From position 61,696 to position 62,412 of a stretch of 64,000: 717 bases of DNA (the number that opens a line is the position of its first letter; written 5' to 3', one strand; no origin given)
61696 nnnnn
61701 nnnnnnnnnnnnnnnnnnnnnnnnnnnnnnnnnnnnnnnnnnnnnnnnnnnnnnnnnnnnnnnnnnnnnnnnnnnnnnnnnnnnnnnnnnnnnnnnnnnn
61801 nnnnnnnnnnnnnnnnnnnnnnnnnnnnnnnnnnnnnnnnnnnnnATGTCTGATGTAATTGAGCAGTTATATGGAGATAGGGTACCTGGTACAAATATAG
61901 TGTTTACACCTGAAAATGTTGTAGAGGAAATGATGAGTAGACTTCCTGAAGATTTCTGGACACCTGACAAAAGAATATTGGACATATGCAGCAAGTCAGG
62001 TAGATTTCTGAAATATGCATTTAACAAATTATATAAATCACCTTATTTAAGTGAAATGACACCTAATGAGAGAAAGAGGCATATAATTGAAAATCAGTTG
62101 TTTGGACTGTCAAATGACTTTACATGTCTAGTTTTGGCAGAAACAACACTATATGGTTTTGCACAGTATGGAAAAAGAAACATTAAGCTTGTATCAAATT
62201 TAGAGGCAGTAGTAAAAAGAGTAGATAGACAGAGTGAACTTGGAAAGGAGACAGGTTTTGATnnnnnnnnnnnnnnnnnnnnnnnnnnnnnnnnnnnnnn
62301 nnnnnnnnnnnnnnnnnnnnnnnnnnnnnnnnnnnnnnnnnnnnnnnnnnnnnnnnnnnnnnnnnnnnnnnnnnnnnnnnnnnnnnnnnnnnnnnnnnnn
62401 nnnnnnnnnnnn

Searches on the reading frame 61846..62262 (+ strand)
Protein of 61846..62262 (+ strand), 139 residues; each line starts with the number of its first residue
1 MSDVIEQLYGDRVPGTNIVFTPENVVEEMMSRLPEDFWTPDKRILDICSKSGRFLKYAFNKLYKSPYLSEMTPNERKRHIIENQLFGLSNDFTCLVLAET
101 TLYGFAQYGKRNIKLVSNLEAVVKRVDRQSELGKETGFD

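Call 61: search_protein_representatives(protein=window:61846-62262:+)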
Query: 139 residues. Proteins with E-value up to 0.001 (for the whole library): 414; up to 1e-10: 48; up to 1e-30: 5. The best 150 are listed.
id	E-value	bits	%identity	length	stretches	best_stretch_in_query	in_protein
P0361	6.9e-44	165.4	58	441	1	3-127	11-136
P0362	1.8e-42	160.8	56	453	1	3-137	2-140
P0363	2.5e-37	144.2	55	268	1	2-124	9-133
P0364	4.9e-34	133.5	53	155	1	4-113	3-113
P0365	1.2e-31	125.8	53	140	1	7-109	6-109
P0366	2.5e-26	108.6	49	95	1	1-91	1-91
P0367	2.7e-19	85.8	54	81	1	3-81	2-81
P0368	1.2e-17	80.5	37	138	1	15-128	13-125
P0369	1.6e-17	80.1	44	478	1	18-121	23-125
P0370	3.0e-16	76.0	40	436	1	3-125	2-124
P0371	5.8e-16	75.0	38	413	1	16-128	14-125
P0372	5.9e-16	75.0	40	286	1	12-129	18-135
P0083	9.3e-16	74.4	35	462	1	9-118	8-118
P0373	9.4e-16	74.3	39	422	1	15-125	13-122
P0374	1.3e-15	73.9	37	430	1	17-124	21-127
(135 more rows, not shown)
